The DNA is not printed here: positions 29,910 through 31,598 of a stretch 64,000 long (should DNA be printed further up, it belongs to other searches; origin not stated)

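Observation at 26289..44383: LacI-controlled, 15-gene catabolic island coupling an ATP-yielding ureide module to a C5-dicarboxylate module (candidate undescribed pathway)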

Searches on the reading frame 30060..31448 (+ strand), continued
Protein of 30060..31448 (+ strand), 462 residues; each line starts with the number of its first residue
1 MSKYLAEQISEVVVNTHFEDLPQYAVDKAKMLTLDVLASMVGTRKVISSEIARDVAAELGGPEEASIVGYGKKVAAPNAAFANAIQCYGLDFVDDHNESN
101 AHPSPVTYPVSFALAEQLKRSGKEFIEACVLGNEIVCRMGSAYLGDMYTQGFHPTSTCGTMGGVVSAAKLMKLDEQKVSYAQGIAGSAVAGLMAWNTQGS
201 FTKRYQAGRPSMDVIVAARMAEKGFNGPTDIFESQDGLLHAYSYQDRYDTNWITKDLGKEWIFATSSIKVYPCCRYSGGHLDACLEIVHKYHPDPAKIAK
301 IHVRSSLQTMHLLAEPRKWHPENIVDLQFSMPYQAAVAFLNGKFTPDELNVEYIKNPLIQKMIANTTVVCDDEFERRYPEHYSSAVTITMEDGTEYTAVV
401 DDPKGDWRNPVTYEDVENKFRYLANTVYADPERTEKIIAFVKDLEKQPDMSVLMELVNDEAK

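Call 34: search_protein_families(library=pfam, proteins=[L162:651-3035:+, L162:3309-4118:+, L162:4530-5429:+, L162:5601-6095:+, L162:6500-8416:-, L162:8737-9849:-, L162:14461-15735:+, L162:15732-16061:+, L162:16055-16969:+, L162:19486-20949:+], max_evalue=0.0001)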
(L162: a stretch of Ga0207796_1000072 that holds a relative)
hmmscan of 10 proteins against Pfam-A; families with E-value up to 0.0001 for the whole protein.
L162:651-3035:+ (794 aa): 1 family
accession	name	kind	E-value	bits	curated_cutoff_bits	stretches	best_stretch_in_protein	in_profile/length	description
PF13625.11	Helicase_C_3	-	5.3e-26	91.5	34.2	2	481-602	1-123/125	Helicase conserved C-terminal domain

L162:3309-4118:+ (269 aa): 2 families
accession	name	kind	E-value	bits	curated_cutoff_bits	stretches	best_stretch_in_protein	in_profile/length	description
PF21948.1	LplA-B_cat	-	9.7e-33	114.2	27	1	18-231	1-199/200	Lipoyl protein ligase A/B catalytic domain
PF03099.24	BPL_LplA_LipB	-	5.1e-15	56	21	1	65-186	18-133/133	Biotin/lipoate A/B protein ligase family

L162:4530-5429:+ (299 aa): 1 family
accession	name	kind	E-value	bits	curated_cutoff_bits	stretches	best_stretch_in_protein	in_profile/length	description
PF00730.31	HhH-GPD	-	1.8e-07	31.9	26.2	1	133-263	1-85/108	HhH-GPD superfamily base excision DNA repair protein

L162:5601-6095:+ (164 aa): 1 family
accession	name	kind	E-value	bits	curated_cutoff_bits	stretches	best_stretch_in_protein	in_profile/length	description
PF08897.16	DUF1841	-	4.6e-19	69.3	24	1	13-139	6-134/135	Domain of unknown function (DUF1841)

L162:6500-8416:- (638 aa): 2 families
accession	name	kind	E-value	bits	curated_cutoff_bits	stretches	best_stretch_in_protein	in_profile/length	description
PF01314.23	AFOR_C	-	1.2e-106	357.6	27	1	248-633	19-385/385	Aldehyde ferredoxin oxidoreductase, domains 2 & 3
PF02730.20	AFOR_N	-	7.4e-74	248.2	29.8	1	17-217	1-199/199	Aldehyde ferredoxin oxidoreductase, N-terminal domain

L162:8737-9849:- (370 aa): 0 families

L162:14461-15735:+ (424 aa): 4 families
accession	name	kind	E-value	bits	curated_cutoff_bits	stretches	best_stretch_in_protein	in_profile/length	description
PF08442.15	ATP-grasp_2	-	2.3e-49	168.2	29.5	1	4-196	2-201/202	ATP-grasp domain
PF13549.11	ATP-grasp_5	-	7e-18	65.2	27.6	1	3-211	9-221/221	ATP-grasp domain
PF24948.1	Citrate_synth_N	-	3.6e-13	49.9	83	1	43-215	54-224/232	ATP-citrate synthase ATP-grasp domain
PF02786.22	CPSase_L_D2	-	8.2e-09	35.7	19.8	1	8-110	4-104/211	Carbamoyl-phosphate synthase L chain, ATP binding domain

L162:15732-16061:+ (109 aa): 0 families

L162:16055-16969:+ (304 aa): 4 families
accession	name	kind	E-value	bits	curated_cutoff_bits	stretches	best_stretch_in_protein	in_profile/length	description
PF02629.25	CoA_binding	-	2.1e-21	76.9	22.3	1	10-98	2-92/97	CoA binding domain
PF00549.24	Ligase_CoA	-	1.3e-14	54.9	24.5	1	161-282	1-127/128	CoA-ligase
PF13607.11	Succ_CoA_lig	-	1.5e-07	31.7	27.4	1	155-289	1-129/138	Succinyl-CoA ligase like flavodoxin domain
PF13380.12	CoA_binding_2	-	2.8e-06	28.2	22.8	1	21-132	13-114/116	CoA binding domain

L162:19486-20949:+ (487 aa): 1 family
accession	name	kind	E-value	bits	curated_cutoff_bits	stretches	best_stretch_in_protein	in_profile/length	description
PF05369.18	MtmB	-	2e-86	291.1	25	1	32-483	2-449/450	Monomethylamine methyltransferase MtmB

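Call 36: search_protein_families(library=pfam, proteins=[L168:79-1320:+, L168:1381-2685:+, L168:2643-6386:+, L168:6426-7646:+, L168:7650-8783:+, L168:8820-9974:+, L168:15477-16751:+, L168:17034-17942:+, L168:18914-20305:+], max_evalue=0.0001)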
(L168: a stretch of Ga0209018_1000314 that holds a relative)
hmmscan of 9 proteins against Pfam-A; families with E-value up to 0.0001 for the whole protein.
L168:79-1320:+ (413 aa): 2 families
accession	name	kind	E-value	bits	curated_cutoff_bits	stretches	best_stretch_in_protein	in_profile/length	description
PF01314.23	AFOR_C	-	1e-88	298.6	27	1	59-409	1-385/385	Aldehyde ferredoxin oxidoreductase, domains 2 & 3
PF02730.20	AFOR_N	-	9.4e-14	52.1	29.8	1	1-45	153-198/199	Aldehyde ferredoxin oxidoreductase, N-terminal domain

L168:1381-2685:+ (434 aa): 2 families
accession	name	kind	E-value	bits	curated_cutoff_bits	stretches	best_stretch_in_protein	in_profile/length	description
PF01979.26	Amidohydro_1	-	2.2e-39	136.1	25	1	48-396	1-345/345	Amidohydrolase family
PF07969.17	Amidohydro_3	-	4.9e-19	69.6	29.7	1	95-397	181-472/472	Amidohydrolase family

L168:2643-6386:+ (1247 aa): 7 families
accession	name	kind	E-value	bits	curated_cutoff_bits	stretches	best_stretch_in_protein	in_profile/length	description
PF02738.23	MoCoBD_1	-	1.5e-81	273.6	27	1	630-866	7-244/244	Molybdopterin cofactor-binding domain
PF20256.3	MoCoBD_2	-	6.4e-62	210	27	1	893-1178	7-279/283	Molybdopterin cofactor-binding domain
PF00941.27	FAD_binding_5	-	7.3e-37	127.2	27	1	19-182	5-165/170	FAD binding domain in molybdopterin dehydrogenase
PF01799.25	Fer2_2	-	3e-30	104.6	30.3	1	403-476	1-75/75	[2Fe-2S] binding domain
PF01315.27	Ald_Xan_dh_C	-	9.5e-30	103.6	31.3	1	504-610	1-110/110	Aldehyde oxidase and xanthine dehydrogenase, a/b hammerhead domain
PF03450.22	CO_deh_flav_C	-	6.5e-17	62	25.5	1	197-297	4-101/102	CO dehydrogenase flavoprotein C-terminal domain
PF00111.32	Fer2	-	8.6e-09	35.7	21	1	335-387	1-53/77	2Fe-2S iron-sulfur cluster binding domain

L168:6426-7646:+ (406 aa): 1 family
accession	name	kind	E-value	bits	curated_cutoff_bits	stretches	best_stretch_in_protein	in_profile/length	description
PF00202.27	Aminotran_3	-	5e-116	388.2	30.5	1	26-401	11-403/403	Aminotransferase class-III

L168:7650-8783:+ (377 aa): 1 family
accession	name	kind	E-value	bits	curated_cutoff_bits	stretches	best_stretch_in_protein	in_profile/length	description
PF00857.26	Isochorismatase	-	2.2e-67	227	27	2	5-180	1-174/175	Isochorismatase domain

L168:8820-9974:+ (384 aa): 12 families
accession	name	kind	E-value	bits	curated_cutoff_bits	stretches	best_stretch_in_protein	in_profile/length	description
PF01180.27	DHO_dh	-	2.8e-34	119.1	27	1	3-298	2-291/291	Dihydroorotate dehydrogenase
PF00037.32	Fer4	-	1e-10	41.4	21.1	2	329-351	1-23/24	4Fe-4S binding domain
PF14697.11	Fer4_21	-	2.1e-09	37.8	35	0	327-351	32-57/59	4Fe-4S dicluster domain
PF12837.12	Fer4_6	-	1.7e-08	34.5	25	0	329-350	2-23/24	4Fe-4S binding domain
PF13237.11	Fer4_10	-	2.7e-08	34.1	25.5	1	329-376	2-53/53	4Fe-4S dicluster domain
PF12838.12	Fer4_7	-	3.4e-08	34.2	27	0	327-350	29-52/52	4Fe-4S dicluster domain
PF12797.12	Fer4_2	-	9e-08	32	24.5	0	328-348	2-22/22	4Fe-4S binding domain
PF13187.11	Fer4_9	-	3.1e-07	30.7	27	1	336-380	2-52/52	4Fe-4S dicluster domain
PF13183.11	Fer4_8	-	3.4e-06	28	27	0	329-349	47-67/68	4Fe-4S dicluster domain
PF01207.24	Dus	-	6.1e-06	26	20.4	1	99-288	56-225/311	Dihydrouridine synthase (Dus)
PF25160.1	LdpA_Fe-S-bd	-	2.8e-05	24.3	27.6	1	342-382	9-45/49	LdpA Fe-S cluster-binding domain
PF13534.11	Fer4_17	-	4.2e-05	24.4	22.2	0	332-348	42-58/61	4Fe-4S dicluster domain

L168:15477-16751:+ (424 aa): 5 families
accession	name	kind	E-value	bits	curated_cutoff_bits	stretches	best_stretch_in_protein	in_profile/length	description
PF08442.15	ATP-grasp_2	-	1.4e-46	159.1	29.5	1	4-196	2-201/202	ATP-grasp domain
PF13549.11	ATP-grasp_5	-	1.3e-19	70.9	27.6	1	2-211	8-221/221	ATP-grasp domain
PF24948.1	Citrate_synth_N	-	5.4e-13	49.3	83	1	42-213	53-222/232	ATP-citrate synthase ATP-grasp domain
PF02786.22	CPSase_L_D2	-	4.6e-08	33.3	19.8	1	9-108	5-102/211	Carbamoyl-phosphate synthase L chain, ATP binding domain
PF02222.28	ATP-grasp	-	3.9e-05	23.8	27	1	12-105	2-86/179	ATP-grasp domain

L168:17034-17942:+ (302 aa): 4 families
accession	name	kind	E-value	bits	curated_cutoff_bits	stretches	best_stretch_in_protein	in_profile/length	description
PF02629.25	CoA_binding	-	1.5e-23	83.8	22.3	1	6-95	1-92/97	CoA binding domain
PF00549.24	Ligase_CoA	-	1.7e-17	64.2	24.5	1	158-279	1-127/128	CoA-ligase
PF13607.11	Succ_CoA_lig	-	2.1e-11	44.2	27.4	1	152-292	1-135/138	Succinyl-CoA ligase like flavodoxin domain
PF13380.12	CoA_binding_2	-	2.4e-06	28.4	22.8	1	25-129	20-114/116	CoA binding domain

L168:18914-20305:+ (463 aa): 12 families
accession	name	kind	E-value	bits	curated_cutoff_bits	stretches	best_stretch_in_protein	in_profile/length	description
PF14691.11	Fer4_20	-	4.6e-34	117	25.8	1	28-135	2-110/113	Dihydroprymidine dehydrogenase domain II, 4Fe-4S cluster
PF07992.20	Pyr_redox_2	-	5.7e-27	95.3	26.1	1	150-450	2-291/291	Pyridine nucleotide-disulphide oxidoreductase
PF13738.12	Pyr_redox_3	-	1.8e-11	44.3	30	0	153-180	2-30/305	Pyridine nucleotide-disulphide oxidoreductase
PF00070.33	Pyr_redox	-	3.7e-10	40.6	22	0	151-180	2-31/82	Pyridine nucleotide-disulphide oxidoreductase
PF12831.13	FAD_oxidored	-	3.8e-09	36.8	27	1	151-190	2-41/416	FAD dependent oxidoreductase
PF00890.30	FAD_binding_2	-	1.3e-08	34.9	20.4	1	151-190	2-41/414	FAD binding domain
PF01262.27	AlaDh_PNT_C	-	2.5e-08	34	23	0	151-180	31-60/214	Alanine dehydrogenase/PNT, C-terminal domain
PF13450.12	NAD_binding_8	-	2.7e-08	34.4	21.9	1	153-186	1-34/68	NAD(P)-binding Rossmann-like domain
PF01266.30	DAO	-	3e-08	34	27.9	1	151-186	2-38/353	FAD dependent oxidoreductase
PF01134.28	GIDA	-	2.2e-07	30.7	22.1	0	151-180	2-31/391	Glucose inhibited division protein A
PF03486.20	HI0933_like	-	5.7e-06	26.4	50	0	151-184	3-36/244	HI0933-like protein Rossmann domain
PF01494.25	FAD_binding_3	-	7.5e-05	22.5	22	1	150-180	3-33/349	FAD binding domain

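Call 42: search_solved_structures(query=window:30060-31448:+, max_evalue=0.00001)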
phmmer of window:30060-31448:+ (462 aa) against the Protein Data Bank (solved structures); distinct sequences matched with E-value up to 0.00001: 10.
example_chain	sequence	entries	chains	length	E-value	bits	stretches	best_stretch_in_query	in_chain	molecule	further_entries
2hp0_A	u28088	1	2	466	1.6e-30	109.6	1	7-420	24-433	IDS-epimerase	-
2hp3_A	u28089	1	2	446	1.8e-30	109.4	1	8-420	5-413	IDS-epimerase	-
7bra_A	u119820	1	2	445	7.3e-27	97.5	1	23-438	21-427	Bacillus subtilis IRG1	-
7e9d_A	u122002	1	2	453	1.6e-25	93.1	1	22-438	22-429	IRG1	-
12vt_A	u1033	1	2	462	2.6e-25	92.4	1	21-457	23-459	Cis-aconitate decarboxylase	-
12vw_A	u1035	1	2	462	4.5e-25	91.6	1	21-457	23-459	Cis-aconitate decarboxylase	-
12ux_A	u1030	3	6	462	6e-25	91.2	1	21-457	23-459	Cis-aconitate decarboxylase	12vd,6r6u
7br9_A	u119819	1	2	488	3.1e-24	88.9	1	74-458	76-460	Cis-aconitate decarboxylase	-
6r6t_A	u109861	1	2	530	4.1e-24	88.5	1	75-458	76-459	Cis-aconitate decarboxylase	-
12vq_A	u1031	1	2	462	6.1e-24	87.9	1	21-457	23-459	Cis-aconitate decarboxylase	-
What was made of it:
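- IDS epimerase, which acts on an N-substituted aspartate, is the best PDB match of the PrpD-like protein (call 42).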

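Call 47: search_protein_families(library=ncbifam, proteins=[L087:13895-14929:+, L087:8294-9067:+, L087:18309-19532:+, L162:17217-18209:+, L162:14461-15735:+, L162:19486-20949:+, L087:15032-15667:+], max_evalue=0.00001)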
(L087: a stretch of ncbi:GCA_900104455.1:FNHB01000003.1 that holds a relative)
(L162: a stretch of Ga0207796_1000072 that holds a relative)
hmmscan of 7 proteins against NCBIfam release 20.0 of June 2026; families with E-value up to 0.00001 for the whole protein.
L087:13895-14929:+ (344 aa): 3 families
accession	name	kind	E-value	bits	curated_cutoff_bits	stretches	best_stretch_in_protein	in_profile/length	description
TIGR01728.1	SsuA_fam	subfamily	1.4e-15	57.3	163.5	1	58-328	17-279/290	aliphatic sulfonate ABC transporter substrate-binding protein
TIGR01729.1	taurine_ABC_bnd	equivalog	3.9e-06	26.5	304.25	1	122-262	81-219/300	taurine ABC transporter substrate-binding protein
TIGR02122.1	TRAP_TAXI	subfamily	6.1e-06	25.3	84.35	0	69-191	61-195/320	TAXI family TRAP transporter solute-binding subunit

L087:8294-9067:+ (257 aa): 11 families
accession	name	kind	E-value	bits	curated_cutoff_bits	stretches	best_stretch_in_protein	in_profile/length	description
TIGR01718.1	Uridine-psphlse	equivalog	3.6e-84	281.9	280.3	1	8-249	3-245/245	uridine phosphorylase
NF008383.0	PRK11178.1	equivalog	1.9e-56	191.1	262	1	3-249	3-253/254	uridine phosphorylase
NF004489.0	PRK05819.1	subfamily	1.9e-37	128.7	230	1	7-215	4-204/236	DeoD-type purine-nucleoside phosphorylase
NF009914.0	PRK13374.1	subfamily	1.2e-28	100.3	338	1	7-225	4-214/235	DeoD-type purine-nucleoside phosphorylase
TIGR00107.1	deoD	equivalog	1.7e-28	99.7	232.25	1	8-212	1-197/232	purine-nucleoside phosphorylase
NF005500.0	PRK07115.1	equivalog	3.3e-24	85.6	264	1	58-215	63-210/261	AMP nucleosidase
TIGR01721.1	AMN-like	hypoth_equivalog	2.1e-19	69.7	307.2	1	58-213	60-206/269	AMP nucleosidase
TIGR01719.1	euk_UDPppase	equivalog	2.9e-08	33.3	249.95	1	39-113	63-137/287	uridine phosphorylase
NF004079.0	PRK05584.1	equivalog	2.2e-07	30.6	169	1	38-211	23-193/232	5'-methylthioadenosine/adenosylhomocysteine nucleosidase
TIGR03468.1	HpnG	hypoth_equivalog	2.3e-07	30.6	187.1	0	59-110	21-72/212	hopanoid-associated phosphorylase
TIGR03664.1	fut_nucase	equivalog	9.6e-06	25.4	124.7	0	39-114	16-92/228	futalosine hydrolase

L087:18309-19532:+ (407 aa): 23 families
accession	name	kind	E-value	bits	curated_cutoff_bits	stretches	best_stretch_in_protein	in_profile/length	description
NF006771.0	PRK09290.1-5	subfamily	8.4e-103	344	399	1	2-398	2-400/413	allantoate amidohydrolase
NF058540.1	Ncarbamyl_ErtE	equivalog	7.7e-89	298.1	520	1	3-399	7-406/418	N-carbamyl-l-glutamate amidohydrolase ErtE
TIGR01879.1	hydantase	subfamily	1.5e-79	267.8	204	1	8-392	2-386/401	hydantoinase/carbamoylase family amidase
NF006775.0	PRK09290.2-5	equivalog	3.9e-79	266.3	479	1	7-398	13-404/419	allantoate amidohydrolase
NF006768.0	PRK09290.1-1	equivalog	2.4e-78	263.8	532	1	2-394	2-394/411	allantoate deiminase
NF009529.0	PRK12893.1-2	equivalog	3.8e-74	249.9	508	1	2-400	5-400/411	Zn-dependent hydrolase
NF006770.0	PRK09290.1-4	equivalog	3.2e-71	240.2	372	1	20-392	18-385/403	allantoate amidohydrolase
NF009531.0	PRK12893.1-5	equivalog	1.8e-69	234.3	486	1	3-402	6-406/421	Zn-dependent hydrolase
NF006769.0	PRK09290.1-3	subfamily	5.1e-67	226.3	452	1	3-405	9-409/417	allantoate amidohydrolase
TIGR03176.1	AllC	equivalog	4.1e-65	220.1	597.75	1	9-392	5-387/406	allantoate deiminase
NF009527.0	PRK12891.1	subfamily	3e-63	214.3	461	1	8-405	13-418/426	Zn-dependent hydrolase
NF006773.0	PRK09290.2-2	equivalog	4.3e-62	210.3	584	1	4-392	13-401/419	allantoate amidohydrolase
NF006772.0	PRK09290.2-1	subfamily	4.3e-55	187.2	424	1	7-394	15-402/430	allantoate amidohydrolase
NF010373.0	PRK13799.1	equivalog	2.9e-51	174.6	1087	1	21-401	199-580/591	unknown domain/N-carbamoyl-L-amino acid hydrolase fusion protein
NF006774.0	PRK09290.2-4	equivalog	1.5e-49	168.9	897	1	16-388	24-396/427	allantoate amidohydrolase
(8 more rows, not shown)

L162:17217-18209:+ (330 aa): 22 families
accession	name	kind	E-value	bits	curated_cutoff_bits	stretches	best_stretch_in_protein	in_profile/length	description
NF004283.0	PRK05692.1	subfamily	2.5e-101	338.7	246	1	16-312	3-295/300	hydroxymethylglutaryl-CoA lyase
TIGR02660.1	nifV_homocitr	equivalog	1.6e-21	77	462.9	1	24-291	6-253/365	homocitrate synthase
TIGR02146.1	LysS_fung_arch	equivalog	1e-20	74.3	413.55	1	24-255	3-220/344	homocitrate synthase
NF002085.0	PRK00915.1-2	subfamily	2.9e-20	72.5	517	1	13-298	7-272/504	2-isopropylmalate synthase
TIGR02090.1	LEU1_arch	subfamily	1.3e-19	70.5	484.75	1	20-301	1-262/363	isopropylmalate/citramalate/homocitrate synthases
NF002084.0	PRK00915.1-1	equivalog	1.2e-18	66.9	748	1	19-277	4-249/523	2-isopropylmalate synthase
NF002086.0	PRK00915.1-3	equivalog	2.2e-18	66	532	1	18-277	5-251/516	2-isopropylmalate synthase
TIGR00973.1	leuA_bact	equivalog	6.1e-18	64.6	598.7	1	20-277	2-246/494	2-isopropylmalate synthase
NF002087.0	PRK00915.1-4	equivalog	6.5e-15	54.6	729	1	20-303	7-281/516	2-isopropylmalate synthase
NF006049.0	PRK08195.1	subfamily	1.2e-14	54.1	229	1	167-298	146-267/344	4-hyroxy-2-oxovalerate/4-hydroxy-2-oxopentanoic acid aldolase,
TIGR03217.1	4OH_2_O_val_ald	equivalog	2.4e-13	50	286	1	167-295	141-259/334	4-hydroxy-2-oxovalerate aldolase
NF002088.0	PRK00915.1-5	equivalog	8.9e-13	47.5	697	1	20-277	4-248/514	2-isopropylmalate synthase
NF041069.1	IPMS_Sufob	equivalog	1.2e-12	47.8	600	1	22-299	3-262/371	isopropylmalate synthase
NF006761.0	PRK09282.1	domain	1.4e-10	40.3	402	1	137-300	126-273/591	pyruvate carboxylase subunit B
NF042433.1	CitmalDyn_Leptosp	equivalog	1.9e-09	36.6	950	1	20-296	8-274/514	(R)-citramalate synthase CimA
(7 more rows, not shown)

L162:14461-15735:+ (424 aa): 8 families
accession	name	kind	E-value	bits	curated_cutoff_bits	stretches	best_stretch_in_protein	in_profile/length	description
NF001913.0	PRK00696.1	equivalog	3.8e-65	220.4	370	1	3-387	2-366/388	ADP-forming succinate--CoA ligase subunit beta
TIGR01016.1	sucCoAbeta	subfamily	6.4e-62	209.7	375.55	1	3-387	2-366/386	succinate-CoA ligase subunit beta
NF010647.0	PRK14046.1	equivalog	4.8e-44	151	604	1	5-355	4-340/392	malate--CoA ligase subunit beta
NF045492.1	HydPropCoALig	equivalog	8.5e-09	34.3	1300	1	6-128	21-144/700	3-hydroxypropionate--CoA ligase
NF045493.1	HydDutCoALig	equivalog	4.1e-08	32.3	1300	1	3-208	484-695/698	4-hydroxybutyrate--CoA ligase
NF006367.0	PRK08591.1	subfamily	1.8e-06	27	597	1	8-111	118-219/451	acetyl-CoA carboxylase biotin carboxylase subunit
NF009554.0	PRK12999.1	equivalog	8e-06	23.9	965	0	8-109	122-221/1147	pyruvate carboxylase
TIGR00514.1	accC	equivalog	8.3e-06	24.9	626.5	0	9-109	119-217/449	acetyl-CoA carboxylase biotin carboxylase subunit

L162:19486-20949:+ (487 aa): 0 families

L087:15032-15667:+ (211 aa): 1 family
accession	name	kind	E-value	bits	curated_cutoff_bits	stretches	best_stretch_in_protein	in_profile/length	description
NF045597.1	TudS_rel_CD3072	equivalog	3.2e-41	140.5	130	1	10-163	1-142/148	CD3072 family TudS-related putative desulfidase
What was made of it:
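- The type II M20 enzyme is a hydantoinase/carbamoylase-family amidase (call 47). A uridine phosphorylase is present in type II clusters (call 47).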
